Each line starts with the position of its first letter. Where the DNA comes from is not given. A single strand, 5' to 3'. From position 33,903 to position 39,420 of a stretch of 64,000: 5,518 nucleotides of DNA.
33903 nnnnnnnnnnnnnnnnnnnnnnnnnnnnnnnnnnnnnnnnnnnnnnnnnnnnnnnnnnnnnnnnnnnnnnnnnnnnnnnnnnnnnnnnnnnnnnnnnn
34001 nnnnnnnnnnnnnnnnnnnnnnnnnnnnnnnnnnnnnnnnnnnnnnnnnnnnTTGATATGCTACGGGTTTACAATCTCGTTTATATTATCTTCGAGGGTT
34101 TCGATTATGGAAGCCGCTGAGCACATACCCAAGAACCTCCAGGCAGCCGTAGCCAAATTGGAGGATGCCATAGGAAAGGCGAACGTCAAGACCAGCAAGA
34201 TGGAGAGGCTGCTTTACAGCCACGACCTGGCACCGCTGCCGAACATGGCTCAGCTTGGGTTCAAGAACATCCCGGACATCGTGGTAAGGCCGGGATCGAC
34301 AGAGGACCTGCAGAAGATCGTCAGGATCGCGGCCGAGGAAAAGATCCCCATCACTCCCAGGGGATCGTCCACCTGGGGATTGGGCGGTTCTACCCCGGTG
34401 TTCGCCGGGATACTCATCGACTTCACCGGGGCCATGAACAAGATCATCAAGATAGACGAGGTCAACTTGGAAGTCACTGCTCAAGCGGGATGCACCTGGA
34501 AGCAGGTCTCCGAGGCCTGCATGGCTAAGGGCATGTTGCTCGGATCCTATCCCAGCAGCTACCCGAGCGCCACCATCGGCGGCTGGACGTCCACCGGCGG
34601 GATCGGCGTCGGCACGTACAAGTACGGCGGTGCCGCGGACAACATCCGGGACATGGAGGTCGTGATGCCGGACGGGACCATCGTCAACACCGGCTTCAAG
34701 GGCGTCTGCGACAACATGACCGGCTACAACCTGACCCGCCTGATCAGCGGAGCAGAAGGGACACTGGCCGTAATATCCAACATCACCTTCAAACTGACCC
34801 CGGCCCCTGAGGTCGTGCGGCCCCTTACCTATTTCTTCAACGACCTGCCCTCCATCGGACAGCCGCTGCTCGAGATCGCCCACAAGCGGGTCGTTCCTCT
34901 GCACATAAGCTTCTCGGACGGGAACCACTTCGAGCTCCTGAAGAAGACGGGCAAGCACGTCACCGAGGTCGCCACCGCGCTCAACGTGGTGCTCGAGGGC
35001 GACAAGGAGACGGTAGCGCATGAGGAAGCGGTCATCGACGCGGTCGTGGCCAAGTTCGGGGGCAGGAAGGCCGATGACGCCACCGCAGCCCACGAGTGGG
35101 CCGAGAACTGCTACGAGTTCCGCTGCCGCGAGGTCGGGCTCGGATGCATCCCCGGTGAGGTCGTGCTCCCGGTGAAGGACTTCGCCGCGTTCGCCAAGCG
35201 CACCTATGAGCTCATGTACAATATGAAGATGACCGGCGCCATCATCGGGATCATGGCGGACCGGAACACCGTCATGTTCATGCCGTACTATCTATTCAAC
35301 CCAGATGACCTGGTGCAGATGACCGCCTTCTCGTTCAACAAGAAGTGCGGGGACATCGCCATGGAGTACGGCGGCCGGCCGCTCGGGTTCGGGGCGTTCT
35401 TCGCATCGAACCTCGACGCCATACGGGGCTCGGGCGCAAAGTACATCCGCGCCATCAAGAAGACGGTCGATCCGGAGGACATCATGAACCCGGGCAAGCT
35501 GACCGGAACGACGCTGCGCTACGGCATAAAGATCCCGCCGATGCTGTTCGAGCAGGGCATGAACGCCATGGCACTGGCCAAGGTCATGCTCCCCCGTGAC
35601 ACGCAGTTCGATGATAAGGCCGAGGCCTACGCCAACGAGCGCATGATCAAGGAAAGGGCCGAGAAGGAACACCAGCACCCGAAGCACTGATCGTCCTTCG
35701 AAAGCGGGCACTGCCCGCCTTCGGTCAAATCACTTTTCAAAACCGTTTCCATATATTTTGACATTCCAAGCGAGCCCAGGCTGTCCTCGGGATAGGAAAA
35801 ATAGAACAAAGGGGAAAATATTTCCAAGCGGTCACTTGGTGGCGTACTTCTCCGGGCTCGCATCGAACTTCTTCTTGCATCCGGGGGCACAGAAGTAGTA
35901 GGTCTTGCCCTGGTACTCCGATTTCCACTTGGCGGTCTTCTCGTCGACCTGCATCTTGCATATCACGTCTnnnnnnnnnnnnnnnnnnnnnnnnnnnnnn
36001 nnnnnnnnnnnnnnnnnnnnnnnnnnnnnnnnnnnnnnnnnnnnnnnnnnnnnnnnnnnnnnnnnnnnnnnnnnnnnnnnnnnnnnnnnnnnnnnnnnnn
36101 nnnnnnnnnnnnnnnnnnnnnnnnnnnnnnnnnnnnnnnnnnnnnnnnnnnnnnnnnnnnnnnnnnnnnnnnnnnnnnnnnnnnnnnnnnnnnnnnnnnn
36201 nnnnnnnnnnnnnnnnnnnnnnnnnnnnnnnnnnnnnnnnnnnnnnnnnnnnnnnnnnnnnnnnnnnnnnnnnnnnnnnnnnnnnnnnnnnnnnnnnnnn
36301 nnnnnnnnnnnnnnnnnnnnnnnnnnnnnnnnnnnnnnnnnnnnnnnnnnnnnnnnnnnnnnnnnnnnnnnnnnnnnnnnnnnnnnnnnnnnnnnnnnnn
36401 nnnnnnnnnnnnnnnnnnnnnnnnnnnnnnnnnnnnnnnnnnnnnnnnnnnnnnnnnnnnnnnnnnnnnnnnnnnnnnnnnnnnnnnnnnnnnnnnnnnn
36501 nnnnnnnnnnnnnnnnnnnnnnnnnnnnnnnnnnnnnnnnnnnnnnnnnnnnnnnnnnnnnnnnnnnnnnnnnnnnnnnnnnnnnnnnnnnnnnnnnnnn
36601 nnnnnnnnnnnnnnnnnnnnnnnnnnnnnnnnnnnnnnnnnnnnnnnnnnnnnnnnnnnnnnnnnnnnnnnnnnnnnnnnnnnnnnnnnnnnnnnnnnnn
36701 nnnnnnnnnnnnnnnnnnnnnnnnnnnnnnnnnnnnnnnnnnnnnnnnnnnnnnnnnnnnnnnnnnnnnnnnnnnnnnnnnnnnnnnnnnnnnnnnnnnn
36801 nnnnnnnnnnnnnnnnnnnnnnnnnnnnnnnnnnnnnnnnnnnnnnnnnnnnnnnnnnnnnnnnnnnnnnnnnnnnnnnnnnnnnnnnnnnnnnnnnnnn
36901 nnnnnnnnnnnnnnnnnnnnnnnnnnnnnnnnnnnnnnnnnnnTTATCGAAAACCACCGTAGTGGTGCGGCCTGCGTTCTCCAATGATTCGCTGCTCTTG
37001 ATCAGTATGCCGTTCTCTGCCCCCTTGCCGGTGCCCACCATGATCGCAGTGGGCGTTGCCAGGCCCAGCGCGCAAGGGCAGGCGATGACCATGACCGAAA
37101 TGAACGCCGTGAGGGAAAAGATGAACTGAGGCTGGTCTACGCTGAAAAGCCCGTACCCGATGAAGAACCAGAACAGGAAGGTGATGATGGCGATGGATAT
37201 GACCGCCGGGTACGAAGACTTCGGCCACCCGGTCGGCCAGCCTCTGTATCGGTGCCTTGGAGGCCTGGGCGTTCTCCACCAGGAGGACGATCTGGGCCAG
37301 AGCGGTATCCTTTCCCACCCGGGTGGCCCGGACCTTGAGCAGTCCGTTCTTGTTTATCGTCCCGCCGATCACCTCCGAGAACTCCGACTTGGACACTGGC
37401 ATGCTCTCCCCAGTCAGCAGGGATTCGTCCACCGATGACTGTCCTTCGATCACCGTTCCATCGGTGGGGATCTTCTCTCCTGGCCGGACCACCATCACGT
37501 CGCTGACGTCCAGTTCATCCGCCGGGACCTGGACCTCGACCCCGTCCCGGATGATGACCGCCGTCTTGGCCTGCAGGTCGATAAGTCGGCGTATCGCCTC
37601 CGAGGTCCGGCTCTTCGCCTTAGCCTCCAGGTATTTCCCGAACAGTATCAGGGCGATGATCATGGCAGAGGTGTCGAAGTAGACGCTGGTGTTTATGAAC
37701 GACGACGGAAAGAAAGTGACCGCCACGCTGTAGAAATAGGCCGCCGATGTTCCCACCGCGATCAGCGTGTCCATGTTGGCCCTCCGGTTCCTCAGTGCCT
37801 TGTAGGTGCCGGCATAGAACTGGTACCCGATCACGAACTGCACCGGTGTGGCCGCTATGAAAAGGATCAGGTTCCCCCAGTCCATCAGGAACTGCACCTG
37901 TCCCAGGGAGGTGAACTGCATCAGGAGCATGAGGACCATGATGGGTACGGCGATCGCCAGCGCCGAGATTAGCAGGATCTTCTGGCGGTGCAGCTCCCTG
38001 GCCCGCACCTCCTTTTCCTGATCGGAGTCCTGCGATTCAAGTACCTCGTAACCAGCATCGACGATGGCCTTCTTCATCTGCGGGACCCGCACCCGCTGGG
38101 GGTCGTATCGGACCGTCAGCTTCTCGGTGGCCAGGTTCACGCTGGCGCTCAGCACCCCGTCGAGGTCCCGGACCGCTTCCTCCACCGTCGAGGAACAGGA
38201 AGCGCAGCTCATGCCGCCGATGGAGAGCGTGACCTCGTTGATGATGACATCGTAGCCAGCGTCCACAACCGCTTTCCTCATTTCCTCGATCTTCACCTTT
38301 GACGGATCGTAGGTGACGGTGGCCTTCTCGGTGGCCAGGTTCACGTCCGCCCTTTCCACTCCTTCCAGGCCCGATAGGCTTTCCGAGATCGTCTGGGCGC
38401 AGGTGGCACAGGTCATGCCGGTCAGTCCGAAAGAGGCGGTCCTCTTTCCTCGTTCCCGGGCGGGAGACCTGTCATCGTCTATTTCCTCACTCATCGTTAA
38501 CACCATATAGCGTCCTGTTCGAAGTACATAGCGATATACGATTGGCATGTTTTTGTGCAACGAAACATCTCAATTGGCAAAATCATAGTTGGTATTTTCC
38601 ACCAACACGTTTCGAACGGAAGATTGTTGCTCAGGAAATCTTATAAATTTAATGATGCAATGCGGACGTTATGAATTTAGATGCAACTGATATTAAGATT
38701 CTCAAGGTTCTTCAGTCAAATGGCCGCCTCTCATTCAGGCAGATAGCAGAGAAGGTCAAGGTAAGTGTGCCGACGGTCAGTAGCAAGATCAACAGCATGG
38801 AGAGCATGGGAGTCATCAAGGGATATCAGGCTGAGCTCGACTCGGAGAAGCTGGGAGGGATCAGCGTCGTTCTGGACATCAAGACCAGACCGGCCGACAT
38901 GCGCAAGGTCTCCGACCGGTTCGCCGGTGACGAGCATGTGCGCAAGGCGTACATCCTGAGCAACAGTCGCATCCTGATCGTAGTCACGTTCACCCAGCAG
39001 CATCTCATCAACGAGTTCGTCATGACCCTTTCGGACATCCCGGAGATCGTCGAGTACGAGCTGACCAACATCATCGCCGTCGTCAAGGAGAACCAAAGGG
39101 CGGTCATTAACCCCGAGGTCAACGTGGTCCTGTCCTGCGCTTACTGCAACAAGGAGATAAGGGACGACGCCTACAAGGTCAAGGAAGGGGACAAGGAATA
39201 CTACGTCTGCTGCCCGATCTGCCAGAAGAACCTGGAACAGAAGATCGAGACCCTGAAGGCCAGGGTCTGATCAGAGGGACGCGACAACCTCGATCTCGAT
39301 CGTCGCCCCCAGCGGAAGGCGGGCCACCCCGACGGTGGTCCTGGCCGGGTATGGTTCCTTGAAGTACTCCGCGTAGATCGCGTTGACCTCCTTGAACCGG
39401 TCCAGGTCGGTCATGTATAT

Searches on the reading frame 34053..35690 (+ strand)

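Call 54: search_protein_families(library=pfam, proteins=[window:34053-35690:+], max_evalue=0.00001)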
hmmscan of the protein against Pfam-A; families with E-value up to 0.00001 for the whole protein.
window:34053-35690:+ (545 aa): 2 families
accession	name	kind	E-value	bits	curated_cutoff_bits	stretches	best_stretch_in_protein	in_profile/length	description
PF01565.28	FAD_binding_4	-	3e-41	140.8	26.4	1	74-214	1-139/139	FAD binding domain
PF02913.24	FAD-oxidase_C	-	1.1e-17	65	21.2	1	252-483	2-248/248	FAD linked oxidases, C-terminal domain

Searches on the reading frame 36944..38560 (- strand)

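Call 10: search_protein_families(library=pfam, proteins=[window:36944-38560:-], max_evalue=0.01)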
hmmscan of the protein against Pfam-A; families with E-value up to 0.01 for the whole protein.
window:36944-38560:- (538 aa): 4 families
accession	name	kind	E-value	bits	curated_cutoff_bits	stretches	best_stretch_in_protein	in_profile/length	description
PF00122.25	E1-E2_ATPase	-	7.9e-41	140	28.1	1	329-451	2-124/181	E1-E2 ATPase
PF00403.32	HMA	-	1.6e-36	124.9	24.8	2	48-104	6-62/62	Heavy-metal-associated domain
PF19803.4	DUF6286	-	4.3e-07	30.8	35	1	116-188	34-106/108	Family of unknown function (DUF6286)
PF19991.5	HMA_2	-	0.0037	17.6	30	0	54-99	31-76/154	Heavy metal associated domain 2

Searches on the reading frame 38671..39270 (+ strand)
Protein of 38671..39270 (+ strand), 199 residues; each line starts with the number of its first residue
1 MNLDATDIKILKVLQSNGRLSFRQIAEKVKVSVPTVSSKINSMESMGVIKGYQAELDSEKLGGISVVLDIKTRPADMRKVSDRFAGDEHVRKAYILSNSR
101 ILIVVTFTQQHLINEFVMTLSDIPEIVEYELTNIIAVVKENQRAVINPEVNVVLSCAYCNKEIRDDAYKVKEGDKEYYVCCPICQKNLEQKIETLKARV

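Call 10: search_protein_families(library=pfam, proteins=[window:38671-39270:+], max_evalue=0.01)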
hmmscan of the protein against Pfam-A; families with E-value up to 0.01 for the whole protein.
window:38671-39270:+ (199 aa): 12 families
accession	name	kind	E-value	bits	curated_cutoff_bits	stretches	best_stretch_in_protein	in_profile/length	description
PF13412.12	HTH_24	-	2.5e-16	59.4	21.9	1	3-50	1-48/48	Winged helix-turn-helix DNA-binding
PF13404.12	HTH_AsnC-type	-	9.8e-13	48.1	27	1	3-44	1-42/42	AsnC-type helix-turn-helix domain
PF08394.17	Arc_trans_TRASH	-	4e-09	36.9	27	1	155-194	2-41/43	Archaeal TRASH domain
PF24273.1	TRASH_HVO_1752_C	-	1.6e-07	31.8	27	1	154-198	2-46/47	HVO_1752, C-terminal TRASH domain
PF01047.28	MarR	-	1.9e-06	28.1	24.6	1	5-50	3-48/59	MarR family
PF01022.26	HTH_5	-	7.8e-06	26.1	22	1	8-49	5-45/47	Bacterial regulatory protein, arsR family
PF25212.1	HVO_A0114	-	2.5e-05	24.4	27.6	1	5-50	22-67/84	HVO_A0114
PF01978.25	TrmB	-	2.7e-05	24.3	25.6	1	2-50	5-53/68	Sugar-specific transcriptional regulator TrmB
PF08279.18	HTH_11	-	4e-05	23.9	25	1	9-48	4-44/55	HTH domain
PF12802.13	MarR_2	-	0.00054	20.5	27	1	3-49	3-50/61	MarR family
PF01325.25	Fe_dep_repress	-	0.0085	16.7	26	0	11-49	14-52/60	Iron dependent repressor, N-terminal DNA binding domain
PF01399.33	PCI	-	0.0096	16.5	22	0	10-52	30-72/84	PCI domain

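Call 11: find_encoding_contigs(protein=window:38671-39270:+, flank=10000, max_places=10)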
Protein window:38671-39270:+ (199 aa): no gene with exactly this product is on record in the collection.
